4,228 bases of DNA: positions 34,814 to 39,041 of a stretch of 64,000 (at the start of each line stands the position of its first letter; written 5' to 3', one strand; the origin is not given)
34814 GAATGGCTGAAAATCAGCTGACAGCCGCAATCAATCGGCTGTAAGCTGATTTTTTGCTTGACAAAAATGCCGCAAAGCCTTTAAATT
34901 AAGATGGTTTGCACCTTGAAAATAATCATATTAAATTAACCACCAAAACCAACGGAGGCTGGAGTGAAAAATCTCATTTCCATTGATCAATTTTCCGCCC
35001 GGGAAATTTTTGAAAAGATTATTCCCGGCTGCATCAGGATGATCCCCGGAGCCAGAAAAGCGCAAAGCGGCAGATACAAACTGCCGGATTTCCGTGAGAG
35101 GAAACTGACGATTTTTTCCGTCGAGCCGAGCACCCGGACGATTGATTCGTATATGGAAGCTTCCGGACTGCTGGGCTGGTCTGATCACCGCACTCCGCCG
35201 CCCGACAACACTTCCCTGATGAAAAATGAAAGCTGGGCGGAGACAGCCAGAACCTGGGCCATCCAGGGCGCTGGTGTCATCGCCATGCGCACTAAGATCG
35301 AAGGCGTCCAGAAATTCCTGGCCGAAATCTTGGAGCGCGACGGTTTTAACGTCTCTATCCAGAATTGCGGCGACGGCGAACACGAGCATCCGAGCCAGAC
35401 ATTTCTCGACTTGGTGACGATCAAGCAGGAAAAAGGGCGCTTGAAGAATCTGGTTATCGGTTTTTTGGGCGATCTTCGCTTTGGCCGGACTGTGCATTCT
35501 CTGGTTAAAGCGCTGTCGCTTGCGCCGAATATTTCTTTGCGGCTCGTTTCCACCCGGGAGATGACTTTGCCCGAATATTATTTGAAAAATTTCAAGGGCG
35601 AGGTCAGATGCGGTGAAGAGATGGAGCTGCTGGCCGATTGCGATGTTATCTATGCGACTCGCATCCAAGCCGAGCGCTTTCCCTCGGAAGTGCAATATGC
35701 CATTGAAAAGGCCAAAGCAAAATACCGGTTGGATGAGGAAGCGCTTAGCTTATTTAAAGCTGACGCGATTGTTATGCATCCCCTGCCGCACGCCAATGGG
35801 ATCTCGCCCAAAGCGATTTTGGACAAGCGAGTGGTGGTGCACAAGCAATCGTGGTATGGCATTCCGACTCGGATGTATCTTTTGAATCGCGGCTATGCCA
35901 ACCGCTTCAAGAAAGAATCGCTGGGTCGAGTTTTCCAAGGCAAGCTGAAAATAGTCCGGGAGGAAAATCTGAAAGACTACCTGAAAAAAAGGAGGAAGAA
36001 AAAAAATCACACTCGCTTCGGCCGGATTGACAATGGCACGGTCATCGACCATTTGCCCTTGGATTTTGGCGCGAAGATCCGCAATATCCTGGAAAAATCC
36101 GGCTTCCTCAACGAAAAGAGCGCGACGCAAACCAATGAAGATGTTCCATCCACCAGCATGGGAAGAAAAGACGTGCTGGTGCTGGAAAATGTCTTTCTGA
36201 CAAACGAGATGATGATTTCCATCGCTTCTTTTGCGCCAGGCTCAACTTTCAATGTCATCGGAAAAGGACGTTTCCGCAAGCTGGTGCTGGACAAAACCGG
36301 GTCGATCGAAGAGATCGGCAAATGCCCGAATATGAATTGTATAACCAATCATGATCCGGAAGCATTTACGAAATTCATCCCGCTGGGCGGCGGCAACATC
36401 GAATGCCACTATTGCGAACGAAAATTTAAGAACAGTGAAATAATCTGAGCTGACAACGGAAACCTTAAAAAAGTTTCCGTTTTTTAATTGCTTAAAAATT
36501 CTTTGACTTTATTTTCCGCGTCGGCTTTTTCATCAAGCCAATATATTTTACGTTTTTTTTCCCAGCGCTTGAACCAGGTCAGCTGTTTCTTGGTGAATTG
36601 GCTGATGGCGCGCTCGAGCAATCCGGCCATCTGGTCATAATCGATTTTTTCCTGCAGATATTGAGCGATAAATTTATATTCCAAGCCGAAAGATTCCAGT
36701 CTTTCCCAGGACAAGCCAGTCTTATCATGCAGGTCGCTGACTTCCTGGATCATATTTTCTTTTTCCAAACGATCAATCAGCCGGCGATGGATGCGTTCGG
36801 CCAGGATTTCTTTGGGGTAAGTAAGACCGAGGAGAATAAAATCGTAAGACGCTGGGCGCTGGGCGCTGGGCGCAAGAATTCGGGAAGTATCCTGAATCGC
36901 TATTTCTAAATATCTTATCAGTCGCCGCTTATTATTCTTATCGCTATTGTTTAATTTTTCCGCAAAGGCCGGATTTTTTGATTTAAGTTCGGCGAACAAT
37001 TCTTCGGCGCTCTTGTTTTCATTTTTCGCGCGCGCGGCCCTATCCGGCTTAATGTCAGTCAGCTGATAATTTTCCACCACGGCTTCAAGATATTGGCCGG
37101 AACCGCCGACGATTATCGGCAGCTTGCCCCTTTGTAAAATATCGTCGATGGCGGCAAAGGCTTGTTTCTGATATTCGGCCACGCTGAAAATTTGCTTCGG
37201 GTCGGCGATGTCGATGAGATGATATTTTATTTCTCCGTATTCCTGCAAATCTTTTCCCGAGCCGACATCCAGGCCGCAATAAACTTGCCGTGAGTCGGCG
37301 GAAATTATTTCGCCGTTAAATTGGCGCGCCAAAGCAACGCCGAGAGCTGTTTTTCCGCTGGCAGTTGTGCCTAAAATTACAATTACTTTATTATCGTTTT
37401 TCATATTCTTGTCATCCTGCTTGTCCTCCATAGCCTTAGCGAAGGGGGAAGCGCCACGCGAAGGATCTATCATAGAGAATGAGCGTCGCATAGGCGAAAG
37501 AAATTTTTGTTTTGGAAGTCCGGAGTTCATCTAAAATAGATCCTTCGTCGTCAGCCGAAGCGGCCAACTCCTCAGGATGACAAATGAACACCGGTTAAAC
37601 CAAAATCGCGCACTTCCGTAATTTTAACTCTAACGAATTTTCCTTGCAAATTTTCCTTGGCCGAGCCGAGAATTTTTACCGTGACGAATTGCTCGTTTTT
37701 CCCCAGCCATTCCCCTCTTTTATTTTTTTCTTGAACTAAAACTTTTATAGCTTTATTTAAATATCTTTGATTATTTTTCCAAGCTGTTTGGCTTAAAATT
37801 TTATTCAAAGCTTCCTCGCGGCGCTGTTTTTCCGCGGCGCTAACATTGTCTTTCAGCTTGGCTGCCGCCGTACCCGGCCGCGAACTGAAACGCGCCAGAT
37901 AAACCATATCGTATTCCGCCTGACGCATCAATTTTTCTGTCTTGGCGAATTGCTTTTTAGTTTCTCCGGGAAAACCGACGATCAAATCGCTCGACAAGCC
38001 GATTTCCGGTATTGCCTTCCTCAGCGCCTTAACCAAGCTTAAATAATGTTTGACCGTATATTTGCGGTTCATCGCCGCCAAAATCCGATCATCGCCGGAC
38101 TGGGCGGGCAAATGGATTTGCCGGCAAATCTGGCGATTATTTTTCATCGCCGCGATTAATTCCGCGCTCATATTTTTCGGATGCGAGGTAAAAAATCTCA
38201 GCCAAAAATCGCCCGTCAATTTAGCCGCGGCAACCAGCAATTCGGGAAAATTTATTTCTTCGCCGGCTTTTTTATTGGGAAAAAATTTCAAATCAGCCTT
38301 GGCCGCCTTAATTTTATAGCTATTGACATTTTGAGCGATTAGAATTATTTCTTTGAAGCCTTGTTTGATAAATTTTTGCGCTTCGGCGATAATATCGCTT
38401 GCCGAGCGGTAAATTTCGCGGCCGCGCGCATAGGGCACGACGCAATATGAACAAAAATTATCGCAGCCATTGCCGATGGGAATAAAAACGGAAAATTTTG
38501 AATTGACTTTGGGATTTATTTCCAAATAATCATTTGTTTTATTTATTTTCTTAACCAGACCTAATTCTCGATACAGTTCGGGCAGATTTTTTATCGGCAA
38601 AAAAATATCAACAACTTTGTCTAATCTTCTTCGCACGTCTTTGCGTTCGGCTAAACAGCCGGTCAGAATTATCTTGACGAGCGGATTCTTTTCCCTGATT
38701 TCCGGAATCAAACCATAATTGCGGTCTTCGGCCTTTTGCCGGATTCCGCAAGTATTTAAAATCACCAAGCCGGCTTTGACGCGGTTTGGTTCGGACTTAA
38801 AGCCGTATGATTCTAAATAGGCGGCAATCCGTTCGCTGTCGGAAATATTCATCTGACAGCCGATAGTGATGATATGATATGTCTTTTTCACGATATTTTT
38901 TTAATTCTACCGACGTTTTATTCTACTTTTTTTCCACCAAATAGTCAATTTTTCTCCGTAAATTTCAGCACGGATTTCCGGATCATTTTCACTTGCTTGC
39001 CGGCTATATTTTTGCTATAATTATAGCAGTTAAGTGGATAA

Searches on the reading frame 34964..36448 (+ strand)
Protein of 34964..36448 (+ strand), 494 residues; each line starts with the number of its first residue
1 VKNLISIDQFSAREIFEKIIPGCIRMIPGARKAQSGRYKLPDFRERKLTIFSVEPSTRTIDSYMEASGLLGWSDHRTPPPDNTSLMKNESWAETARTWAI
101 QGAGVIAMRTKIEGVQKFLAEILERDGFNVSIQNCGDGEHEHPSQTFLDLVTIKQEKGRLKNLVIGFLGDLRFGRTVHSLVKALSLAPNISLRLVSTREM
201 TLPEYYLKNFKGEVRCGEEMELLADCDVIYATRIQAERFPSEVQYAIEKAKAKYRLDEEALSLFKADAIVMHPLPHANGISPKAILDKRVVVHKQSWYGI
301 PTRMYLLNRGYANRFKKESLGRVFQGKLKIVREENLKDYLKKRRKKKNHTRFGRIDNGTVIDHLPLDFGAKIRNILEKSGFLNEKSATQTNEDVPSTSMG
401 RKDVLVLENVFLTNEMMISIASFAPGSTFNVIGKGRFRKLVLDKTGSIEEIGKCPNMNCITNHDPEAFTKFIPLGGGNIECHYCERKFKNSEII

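Call 75: search_protein_families(library=pfam, proteins=[window:34964-36448:+], max_evalue=0.00001)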
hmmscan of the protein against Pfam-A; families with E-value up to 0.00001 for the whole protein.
window:34964-36448:+ (494 aa): 4 families
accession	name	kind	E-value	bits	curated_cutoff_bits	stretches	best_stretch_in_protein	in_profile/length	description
PF00185.30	OTCace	-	2.8e-17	63.6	29.4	1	162-307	2-154/157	Aspartate/ornithine carbamoyltransferase, Asp/Orn binding domain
PF02729.26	OTCace_N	-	1.1e-14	55.2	29.9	1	2-155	1-148/148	Aspartate/ornithine carbamoyltransferase, carbamoyl-P binding domain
PF01948.23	PyrI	-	1.2e-12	48.3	25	1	354-435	5-84/93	Aspartate carbamoyltransferase regulatory chain, allosteric domain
PF02748.20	PyrI_C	-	2.6e-10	40.4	23.4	1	448-493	2-48/48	Aspartate carbamoyltransferase regulatory chain, metal binding domain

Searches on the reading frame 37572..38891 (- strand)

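Call 42: search_protein_families(library=pfam, proteins=[window:37572-38891:-])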
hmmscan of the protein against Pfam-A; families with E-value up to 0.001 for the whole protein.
window:37572-38891:- (439 aa): 3 families
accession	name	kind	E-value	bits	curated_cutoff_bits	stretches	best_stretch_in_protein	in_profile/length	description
PF04055.27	Radical_SAM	-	1.3e-25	90.9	29.5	1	137-321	1-165/166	Radical SAM superfamily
PF00919.26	UPF0004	-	2.3e-21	76.1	27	1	5-85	2-83/98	Uncharacterized protein family UPF0004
PF01938.26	TRAM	-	6.1e-07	29.7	21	1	375-434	1-58/61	TRAM domain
